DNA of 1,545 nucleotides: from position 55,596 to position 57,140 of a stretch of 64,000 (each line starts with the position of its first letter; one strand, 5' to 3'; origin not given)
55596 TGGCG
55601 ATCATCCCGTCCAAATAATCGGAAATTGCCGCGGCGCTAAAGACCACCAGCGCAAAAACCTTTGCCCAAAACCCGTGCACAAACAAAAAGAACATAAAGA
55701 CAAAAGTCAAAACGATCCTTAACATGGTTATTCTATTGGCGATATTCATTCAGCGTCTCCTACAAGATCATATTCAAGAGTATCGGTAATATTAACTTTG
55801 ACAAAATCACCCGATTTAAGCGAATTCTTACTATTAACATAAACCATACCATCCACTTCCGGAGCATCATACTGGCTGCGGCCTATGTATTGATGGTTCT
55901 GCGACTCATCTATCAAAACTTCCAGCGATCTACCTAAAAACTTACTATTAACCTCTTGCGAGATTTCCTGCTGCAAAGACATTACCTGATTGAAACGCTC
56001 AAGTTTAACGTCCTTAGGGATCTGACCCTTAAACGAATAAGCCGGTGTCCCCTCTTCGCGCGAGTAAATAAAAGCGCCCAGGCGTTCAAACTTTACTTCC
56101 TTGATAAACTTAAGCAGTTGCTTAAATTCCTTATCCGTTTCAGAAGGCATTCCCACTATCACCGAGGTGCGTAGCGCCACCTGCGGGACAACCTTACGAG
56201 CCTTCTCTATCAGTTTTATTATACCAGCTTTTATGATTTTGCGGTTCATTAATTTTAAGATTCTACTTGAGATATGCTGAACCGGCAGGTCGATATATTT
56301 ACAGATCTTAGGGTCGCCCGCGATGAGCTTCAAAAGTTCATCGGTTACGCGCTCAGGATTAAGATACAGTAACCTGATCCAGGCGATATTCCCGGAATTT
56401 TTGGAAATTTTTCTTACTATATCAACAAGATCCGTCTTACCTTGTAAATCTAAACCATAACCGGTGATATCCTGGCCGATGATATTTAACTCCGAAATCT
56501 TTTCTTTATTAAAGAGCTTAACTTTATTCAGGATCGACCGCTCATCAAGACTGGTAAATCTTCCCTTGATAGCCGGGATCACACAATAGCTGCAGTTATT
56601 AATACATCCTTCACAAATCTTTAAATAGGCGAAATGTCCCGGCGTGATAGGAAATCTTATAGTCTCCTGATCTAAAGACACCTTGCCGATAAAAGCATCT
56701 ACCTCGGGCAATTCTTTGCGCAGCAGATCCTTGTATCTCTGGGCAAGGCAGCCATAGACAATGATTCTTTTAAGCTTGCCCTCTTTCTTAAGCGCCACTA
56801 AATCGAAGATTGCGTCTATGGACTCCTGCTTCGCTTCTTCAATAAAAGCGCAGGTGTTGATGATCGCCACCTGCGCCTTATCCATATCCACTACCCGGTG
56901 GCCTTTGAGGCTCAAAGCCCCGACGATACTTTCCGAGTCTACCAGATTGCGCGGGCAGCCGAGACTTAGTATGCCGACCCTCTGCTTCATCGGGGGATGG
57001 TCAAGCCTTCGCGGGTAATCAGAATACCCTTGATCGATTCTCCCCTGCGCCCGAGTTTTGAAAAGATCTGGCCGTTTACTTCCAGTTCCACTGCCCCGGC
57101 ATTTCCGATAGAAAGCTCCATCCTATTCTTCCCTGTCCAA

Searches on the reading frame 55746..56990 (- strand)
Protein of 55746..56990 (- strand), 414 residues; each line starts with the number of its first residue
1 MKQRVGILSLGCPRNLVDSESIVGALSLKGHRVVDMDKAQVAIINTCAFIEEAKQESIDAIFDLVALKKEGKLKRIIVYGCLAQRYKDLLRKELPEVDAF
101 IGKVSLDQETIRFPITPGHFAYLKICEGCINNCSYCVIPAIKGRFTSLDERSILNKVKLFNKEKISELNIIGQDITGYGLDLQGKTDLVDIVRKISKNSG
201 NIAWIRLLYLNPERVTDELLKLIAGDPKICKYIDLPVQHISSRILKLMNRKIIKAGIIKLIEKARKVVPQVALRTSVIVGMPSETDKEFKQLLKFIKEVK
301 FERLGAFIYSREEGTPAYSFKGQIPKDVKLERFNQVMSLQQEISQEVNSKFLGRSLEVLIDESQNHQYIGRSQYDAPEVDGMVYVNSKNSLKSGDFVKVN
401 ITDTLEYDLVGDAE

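Call 18: find_related_loci(query=window:55746-56990:-, collection=genome_contigs, flank=8000)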
Query window:55746-56990:- (414 aa) in genome_contigs; peptide patterns used: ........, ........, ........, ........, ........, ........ (x = any residue, [..] = any of these).
597 stretches matched a pattern; 428 encode a relative of the query (tblastn E <= 1e-3); the best 80 are kept; 80 distinct loci.
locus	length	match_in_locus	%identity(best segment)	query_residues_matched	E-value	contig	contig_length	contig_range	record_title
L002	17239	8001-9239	90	1-413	0e+0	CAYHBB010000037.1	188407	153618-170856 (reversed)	MAG TPA_asm: uncultured Planctomycetales bacterium isolate ERP119294_co2_534 genome assembly, contig: k141_392463, whole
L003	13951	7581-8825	68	1-414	0e+0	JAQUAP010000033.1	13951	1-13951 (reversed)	MAG: Candidatus Omnitrophota bacterium isolate STC_87 NODE_9776_length_13951_cov_3.635634_Sandtown_C, whole genome shotg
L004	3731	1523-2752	69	4-413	0e+0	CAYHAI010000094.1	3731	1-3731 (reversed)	MAG TPA_asm: uncultured Planctomycetales bacterium isolate ERP119294_co2_437 genome assembly, contig: k141_2210923, whol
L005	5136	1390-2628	70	1-413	0e+0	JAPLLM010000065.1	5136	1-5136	MAG: Candidatus Omnitrophota bacterium isolate LacPavin_0419_WC70L_MAG_46_7 LacPavin_0419_WC70L_scaffold_188725, whole g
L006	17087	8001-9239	68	1-413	0e+0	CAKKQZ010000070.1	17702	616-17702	Omnitrophica bacterium GWA2_41_15 isolate Hainich-H51-bin231-1 genome assembly, contig: H51-bin231_1_Hain_H51_02um_R1_13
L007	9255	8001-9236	70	2-413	0e+0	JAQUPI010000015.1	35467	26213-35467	MAG: Candidatus Omnitrophota bacterium isolate STD1_220 NODE_2358_length_35467_cov_3.808206_Sandtown_D1, whole genome sh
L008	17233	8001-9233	69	2-412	0e+0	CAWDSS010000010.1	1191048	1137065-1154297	MAG: Candidatus Omnitrophota bacterium isolate MFD03726.bin.2.139 genome assembly, contig: contig_50884, whole genome sh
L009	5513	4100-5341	66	1-413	0e+0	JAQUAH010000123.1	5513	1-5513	MAG: Candidatus Omnitrophota bacterium isolate STC_8 NODE_42513_length_5513_cov_3.150947_Sandtown_C, whole genome shotgu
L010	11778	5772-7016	66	1-414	0e+0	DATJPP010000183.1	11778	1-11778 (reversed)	MAG TPA_asm: Candidatus Margulisiibacteriota bacterium isolate SMAG_U14916 k141_3277271, whole genome shotgun sequence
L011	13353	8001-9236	65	2-413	0e+0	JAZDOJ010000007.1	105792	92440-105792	MAG: Candidatus Omnitrophota bacterium isolate MEGAHIT-group-0.767 k141_9631541, whole genome shotgun sequence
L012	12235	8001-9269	66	1-413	0e+0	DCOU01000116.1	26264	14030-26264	MAG TPA_asm: Candidatus Omnitrophica bacterium UBA1562 UBA1562_contig_9533, whole genome shotgun sequence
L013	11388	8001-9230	65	4-413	0e+0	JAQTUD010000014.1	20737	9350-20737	MAG: Candidatus Omnitrophota bacterium isolate STB_56 NODE_5753_length_20737_cov_3.212373_Sandtown_B, whole genome shotg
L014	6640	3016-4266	65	5-411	0e+0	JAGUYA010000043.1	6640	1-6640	MAG: Candidatus Omnitrophota bacterium isolate DeMMO4_14 c_000000017472, whole genome shotgun sequence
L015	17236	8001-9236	65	2-412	0e+0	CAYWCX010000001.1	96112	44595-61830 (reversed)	MAG TPA_asm: uncultured Planctomycetales bacterium isolate SRP098346_co1_343 genome assembly, contig: NODE_48_length_961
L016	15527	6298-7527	64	4-413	0e+0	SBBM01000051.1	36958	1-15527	MAG: Planctomycetales bacterium isolate Bin_37_1_1 Hy_contig7005, whole genome shotgun sequence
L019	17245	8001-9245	66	1-412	1e-179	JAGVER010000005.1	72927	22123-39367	MAG: Candidatus Omnitrophota bacterium isolate DeMMO2_49 c_000000023814, whole genome shotgun sequence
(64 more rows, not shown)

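Call 79: search_protein_families(library=pfam, proteins=[L002:11032-11385:-, L019:2706-2972:+, L002:1024-1767:+, L019:1053-1541:+], max_evalue=0.1)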
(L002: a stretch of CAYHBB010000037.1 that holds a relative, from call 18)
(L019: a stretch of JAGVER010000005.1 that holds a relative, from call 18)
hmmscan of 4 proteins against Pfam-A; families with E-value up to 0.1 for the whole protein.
L002:11032-11385:- (117 aa): 1 family
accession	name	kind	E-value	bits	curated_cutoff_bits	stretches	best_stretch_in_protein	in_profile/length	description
PF19686.4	DUF6188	-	0.025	15.3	27.1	1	13-108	5-98/121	Family of unknown function (DUF6188)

L019:2706-2972:+ (89 aa): 1 family
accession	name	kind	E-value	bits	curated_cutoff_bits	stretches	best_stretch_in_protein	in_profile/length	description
PF00312.27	Ribosomal_S15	-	4.9e-33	113.6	31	1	8-88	1-81/81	Ribosomal protein S15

L002:1024-1767:+ (248 aa): 3 families
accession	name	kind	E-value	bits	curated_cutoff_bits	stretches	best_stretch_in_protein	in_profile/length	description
PF03783.19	CsgG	-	2.4e-40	138.6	20.8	1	48-241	8-201/210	Curli production assembly/transport component CsgG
PF04052.18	TolB_N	-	0.0084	16.6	22.4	1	50-99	13-60/106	TolB amino-terminal domain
PF13036.11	LpoB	-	0.013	15.9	22.3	1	74-134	52-113/147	Peptidoglycan-synthase activator LpoB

L019:1053-1541:+ (163 aa): 0 families
